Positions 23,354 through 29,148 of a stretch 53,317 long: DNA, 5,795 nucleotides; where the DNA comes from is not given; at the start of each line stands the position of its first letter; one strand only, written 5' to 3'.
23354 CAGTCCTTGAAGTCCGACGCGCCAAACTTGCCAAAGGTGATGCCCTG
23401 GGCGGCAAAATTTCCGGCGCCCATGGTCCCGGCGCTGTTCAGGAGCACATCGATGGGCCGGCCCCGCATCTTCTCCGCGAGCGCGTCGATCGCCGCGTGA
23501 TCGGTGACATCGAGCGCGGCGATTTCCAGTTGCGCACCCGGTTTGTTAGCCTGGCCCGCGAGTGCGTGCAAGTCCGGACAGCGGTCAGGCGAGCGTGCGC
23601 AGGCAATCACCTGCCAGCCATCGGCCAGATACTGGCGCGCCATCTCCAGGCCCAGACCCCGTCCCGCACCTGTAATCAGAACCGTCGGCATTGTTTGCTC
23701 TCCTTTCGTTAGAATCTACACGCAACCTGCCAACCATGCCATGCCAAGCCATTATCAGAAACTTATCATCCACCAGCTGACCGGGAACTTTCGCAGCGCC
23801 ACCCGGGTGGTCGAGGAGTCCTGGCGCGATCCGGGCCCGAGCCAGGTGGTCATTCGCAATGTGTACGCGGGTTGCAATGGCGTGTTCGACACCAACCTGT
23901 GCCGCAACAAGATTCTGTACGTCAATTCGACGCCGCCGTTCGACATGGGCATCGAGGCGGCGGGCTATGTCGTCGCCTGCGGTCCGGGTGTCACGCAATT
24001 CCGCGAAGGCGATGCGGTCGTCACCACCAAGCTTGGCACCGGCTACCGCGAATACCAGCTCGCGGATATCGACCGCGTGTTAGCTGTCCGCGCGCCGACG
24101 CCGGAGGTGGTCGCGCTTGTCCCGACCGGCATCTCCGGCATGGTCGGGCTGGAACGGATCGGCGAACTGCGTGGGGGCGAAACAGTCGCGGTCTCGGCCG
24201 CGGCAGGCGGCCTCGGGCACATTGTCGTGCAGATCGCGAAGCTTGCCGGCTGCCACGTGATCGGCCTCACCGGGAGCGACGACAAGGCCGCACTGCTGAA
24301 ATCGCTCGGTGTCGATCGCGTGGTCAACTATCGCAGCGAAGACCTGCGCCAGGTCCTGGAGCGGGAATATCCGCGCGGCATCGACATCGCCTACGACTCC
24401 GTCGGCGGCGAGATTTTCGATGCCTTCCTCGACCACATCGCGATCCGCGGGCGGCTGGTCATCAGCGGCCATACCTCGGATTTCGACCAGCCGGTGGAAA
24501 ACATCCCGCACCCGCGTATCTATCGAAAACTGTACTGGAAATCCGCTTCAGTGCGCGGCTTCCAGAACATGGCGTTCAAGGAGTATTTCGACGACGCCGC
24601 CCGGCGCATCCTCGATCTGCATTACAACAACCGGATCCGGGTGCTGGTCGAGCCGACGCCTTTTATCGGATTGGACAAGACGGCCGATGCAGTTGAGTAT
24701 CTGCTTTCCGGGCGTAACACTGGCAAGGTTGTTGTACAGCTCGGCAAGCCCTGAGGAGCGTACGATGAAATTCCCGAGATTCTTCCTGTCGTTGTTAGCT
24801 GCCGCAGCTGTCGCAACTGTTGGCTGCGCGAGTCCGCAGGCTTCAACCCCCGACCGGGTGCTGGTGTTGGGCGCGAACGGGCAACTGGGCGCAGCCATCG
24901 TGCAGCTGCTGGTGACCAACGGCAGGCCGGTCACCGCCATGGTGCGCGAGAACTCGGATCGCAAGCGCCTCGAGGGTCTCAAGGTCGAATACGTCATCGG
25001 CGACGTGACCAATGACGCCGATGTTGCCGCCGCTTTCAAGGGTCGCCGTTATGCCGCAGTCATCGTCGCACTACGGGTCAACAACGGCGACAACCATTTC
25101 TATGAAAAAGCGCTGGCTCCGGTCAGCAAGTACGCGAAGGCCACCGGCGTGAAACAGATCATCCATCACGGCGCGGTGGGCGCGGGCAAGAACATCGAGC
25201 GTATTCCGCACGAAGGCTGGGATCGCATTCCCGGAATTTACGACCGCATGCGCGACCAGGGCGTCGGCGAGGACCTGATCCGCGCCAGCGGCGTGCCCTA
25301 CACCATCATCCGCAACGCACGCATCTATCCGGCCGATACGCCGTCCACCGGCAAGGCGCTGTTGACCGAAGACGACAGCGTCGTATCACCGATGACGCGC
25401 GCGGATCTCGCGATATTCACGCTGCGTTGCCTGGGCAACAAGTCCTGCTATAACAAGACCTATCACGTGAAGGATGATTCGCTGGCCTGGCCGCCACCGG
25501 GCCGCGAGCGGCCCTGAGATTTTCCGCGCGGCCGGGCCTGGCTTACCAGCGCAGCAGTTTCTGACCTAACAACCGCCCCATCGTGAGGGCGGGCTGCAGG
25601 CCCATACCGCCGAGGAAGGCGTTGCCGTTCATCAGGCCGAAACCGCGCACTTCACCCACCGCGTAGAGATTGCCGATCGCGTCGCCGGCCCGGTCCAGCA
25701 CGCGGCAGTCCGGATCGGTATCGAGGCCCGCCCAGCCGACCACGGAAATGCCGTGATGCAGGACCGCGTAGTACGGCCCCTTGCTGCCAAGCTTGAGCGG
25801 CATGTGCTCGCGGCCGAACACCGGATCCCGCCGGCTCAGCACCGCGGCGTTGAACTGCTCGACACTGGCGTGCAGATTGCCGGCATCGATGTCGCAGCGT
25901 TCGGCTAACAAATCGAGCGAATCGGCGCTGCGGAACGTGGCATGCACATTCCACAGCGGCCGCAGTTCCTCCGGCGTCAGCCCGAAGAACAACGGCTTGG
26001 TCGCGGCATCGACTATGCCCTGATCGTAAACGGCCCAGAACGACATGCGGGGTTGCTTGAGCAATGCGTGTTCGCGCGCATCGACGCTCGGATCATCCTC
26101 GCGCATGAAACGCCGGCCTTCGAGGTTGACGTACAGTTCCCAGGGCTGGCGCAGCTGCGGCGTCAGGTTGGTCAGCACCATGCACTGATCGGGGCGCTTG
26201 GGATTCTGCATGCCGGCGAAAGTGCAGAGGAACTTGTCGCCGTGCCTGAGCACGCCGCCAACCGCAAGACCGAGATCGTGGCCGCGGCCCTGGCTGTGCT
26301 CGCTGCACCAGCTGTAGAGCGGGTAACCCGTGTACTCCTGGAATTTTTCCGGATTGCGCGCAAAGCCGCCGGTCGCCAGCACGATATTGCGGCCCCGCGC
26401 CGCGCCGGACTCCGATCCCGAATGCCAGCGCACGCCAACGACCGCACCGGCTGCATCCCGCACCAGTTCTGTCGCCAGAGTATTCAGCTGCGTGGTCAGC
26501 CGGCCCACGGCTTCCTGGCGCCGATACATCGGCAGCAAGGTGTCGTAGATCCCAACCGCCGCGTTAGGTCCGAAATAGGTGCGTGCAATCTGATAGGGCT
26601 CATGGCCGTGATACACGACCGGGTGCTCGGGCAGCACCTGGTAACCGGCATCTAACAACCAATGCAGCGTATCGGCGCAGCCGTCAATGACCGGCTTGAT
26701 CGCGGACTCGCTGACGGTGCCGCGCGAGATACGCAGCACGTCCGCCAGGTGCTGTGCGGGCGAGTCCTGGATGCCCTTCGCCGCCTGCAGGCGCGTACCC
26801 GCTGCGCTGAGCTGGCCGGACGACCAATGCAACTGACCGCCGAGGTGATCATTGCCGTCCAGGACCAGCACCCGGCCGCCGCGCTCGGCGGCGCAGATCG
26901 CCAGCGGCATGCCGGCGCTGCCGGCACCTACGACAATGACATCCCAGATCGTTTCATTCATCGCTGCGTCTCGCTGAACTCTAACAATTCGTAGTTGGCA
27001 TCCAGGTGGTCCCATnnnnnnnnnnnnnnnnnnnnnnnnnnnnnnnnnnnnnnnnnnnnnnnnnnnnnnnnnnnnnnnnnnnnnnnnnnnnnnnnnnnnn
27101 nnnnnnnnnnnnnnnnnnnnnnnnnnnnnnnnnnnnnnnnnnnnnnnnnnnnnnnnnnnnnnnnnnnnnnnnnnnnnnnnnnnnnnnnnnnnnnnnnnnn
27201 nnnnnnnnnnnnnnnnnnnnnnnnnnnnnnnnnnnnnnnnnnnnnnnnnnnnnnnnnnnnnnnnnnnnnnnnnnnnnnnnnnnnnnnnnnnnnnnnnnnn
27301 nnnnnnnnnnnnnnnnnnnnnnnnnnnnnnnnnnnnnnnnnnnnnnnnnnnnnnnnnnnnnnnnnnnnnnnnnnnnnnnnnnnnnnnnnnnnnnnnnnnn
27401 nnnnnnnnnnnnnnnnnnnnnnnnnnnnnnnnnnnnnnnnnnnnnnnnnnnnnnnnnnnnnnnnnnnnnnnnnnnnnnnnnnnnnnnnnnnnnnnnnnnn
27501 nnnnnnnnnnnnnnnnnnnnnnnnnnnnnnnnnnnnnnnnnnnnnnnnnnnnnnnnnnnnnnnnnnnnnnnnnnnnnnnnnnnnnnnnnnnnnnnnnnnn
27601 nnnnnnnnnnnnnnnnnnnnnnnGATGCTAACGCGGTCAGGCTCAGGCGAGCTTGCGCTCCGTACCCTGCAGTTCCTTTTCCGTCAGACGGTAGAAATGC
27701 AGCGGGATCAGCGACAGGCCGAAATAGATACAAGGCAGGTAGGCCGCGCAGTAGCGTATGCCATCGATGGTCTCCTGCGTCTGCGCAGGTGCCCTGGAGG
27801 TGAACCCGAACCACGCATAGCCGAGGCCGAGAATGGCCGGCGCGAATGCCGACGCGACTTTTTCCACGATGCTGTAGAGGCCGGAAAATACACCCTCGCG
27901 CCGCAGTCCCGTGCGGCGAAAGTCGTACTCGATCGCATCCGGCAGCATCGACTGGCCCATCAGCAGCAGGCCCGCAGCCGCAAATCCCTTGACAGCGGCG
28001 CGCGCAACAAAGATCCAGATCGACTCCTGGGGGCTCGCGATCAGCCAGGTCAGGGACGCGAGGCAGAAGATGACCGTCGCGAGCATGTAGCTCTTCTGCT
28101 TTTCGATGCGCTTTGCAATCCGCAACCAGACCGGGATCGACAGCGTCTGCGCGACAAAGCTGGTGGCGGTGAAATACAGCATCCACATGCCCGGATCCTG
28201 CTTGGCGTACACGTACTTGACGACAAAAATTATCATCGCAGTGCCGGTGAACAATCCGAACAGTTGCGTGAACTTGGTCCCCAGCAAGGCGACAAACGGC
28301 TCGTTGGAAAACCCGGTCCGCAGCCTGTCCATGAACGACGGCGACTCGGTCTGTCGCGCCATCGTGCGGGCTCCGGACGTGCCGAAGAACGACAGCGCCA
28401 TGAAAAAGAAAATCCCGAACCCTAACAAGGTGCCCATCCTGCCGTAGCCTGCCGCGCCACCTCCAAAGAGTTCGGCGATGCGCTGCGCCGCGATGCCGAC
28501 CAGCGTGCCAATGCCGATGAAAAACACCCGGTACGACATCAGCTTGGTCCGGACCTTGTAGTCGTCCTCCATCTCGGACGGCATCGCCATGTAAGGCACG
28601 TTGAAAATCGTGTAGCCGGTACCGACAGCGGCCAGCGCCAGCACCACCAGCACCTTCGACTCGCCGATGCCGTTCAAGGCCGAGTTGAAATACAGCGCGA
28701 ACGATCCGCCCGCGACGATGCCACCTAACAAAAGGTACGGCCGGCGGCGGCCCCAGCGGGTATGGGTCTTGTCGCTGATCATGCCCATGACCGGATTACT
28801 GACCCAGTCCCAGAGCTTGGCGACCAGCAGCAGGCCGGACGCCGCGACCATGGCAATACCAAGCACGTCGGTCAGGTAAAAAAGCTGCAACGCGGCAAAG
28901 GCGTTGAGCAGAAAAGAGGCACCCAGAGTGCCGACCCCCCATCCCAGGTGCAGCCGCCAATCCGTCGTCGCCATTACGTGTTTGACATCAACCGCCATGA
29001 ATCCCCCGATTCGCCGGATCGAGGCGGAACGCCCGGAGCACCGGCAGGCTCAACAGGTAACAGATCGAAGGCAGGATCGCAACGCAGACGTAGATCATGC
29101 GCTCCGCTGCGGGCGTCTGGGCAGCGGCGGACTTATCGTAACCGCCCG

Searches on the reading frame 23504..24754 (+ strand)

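Call 43: search_protein_families(library=pfam, proteins=[window:23504-24754:+], max_evalue=0.00001)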
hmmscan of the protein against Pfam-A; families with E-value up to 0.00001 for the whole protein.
window:23504-24754:+ (416 aa): 3 families
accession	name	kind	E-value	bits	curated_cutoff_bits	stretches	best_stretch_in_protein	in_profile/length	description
PF00107.32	ADH_zinc_N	-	4.2e-23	82.2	31.8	1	236-361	1-119/129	Zinc-binding dehydrogenase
PF13602.12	ADH_zinc_N_2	-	4.6e-16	60.4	27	1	268-411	1-134/134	Zinc-binding dehydrogenase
PF08240.17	ADH_N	-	4.7e-10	40.1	23.5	1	111-177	1-65/104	Alcohol dehydrogenase GroES-like domain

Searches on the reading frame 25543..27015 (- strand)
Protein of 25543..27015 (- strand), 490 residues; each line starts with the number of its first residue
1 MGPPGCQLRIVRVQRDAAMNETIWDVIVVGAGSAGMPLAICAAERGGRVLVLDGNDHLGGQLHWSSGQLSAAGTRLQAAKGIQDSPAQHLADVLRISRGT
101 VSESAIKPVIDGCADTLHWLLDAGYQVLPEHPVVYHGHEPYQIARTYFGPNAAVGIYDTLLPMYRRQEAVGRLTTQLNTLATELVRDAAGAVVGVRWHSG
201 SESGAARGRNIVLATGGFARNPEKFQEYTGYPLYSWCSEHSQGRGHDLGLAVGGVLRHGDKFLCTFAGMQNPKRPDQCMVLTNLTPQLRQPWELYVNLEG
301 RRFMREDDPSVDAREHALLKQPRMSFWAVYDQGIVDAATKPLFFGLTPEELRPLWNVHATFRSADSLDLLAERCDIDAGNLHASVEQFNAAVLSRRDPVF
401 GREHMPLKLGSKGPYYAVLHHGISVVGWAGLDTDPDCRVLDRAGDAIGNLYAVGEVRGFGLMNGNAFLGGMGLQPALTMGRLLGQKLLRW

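Call 41: search_protein_families(library=pfam, proteins=[window:25543-27015:-], max_evalue=0.00001)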
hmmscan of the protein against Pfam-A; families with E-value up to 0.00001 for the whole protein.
window:25543-27015:- (490 aa): 5 families
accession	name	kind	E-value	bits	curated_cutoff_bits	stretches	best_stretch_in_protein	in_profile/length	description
PF00890.30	FAD_binding_2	-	5.2e-46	158.1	20.4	1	25-473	1-414/414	FAD binding domain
PF12831.13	FAD_oxidored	-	4.3e-09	36.6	27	1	25-216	1-145/416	FAD dependent oxidoreductase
PF03486.20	HI0933_like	-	2.4e-07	30.9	50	1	25-65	2-42/244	HI0933-like protein Rossmann domain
PF07992.20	Pyr_redox_2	-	7.4e-07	29.3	26.1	1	25-222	2-114/291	Pyridine nucleotide-disulphide oxidoreductase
PF01266.30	DAO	-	1.7e-06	28.3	27.9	0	25-219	1-206/353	FAD dependent oxidoreductase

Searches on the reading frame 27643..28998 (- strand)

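Call 41: search_protein_families(library=pfam, proteins=[window:27643-28998:-], max_evalue=0.00001)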
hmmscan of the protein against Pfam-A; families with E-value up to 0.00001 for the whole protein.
window:27643-28998:- (451 aa): 3 families
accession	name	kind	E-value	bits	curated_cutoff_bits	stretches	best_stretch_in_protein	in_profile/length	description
PF13347.12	MFS_2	-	1e-80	271.8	27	1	20-440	2-427/427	MFS/sugar transport protein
PF07690.21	MFS_1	-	1.7e-12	47.4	33.4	1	247-400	6-151/347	Major Facilitator Superfamily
PF03092.22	BT1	-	5.4e-08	32.4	22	1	39-172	13-144/432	BT1 family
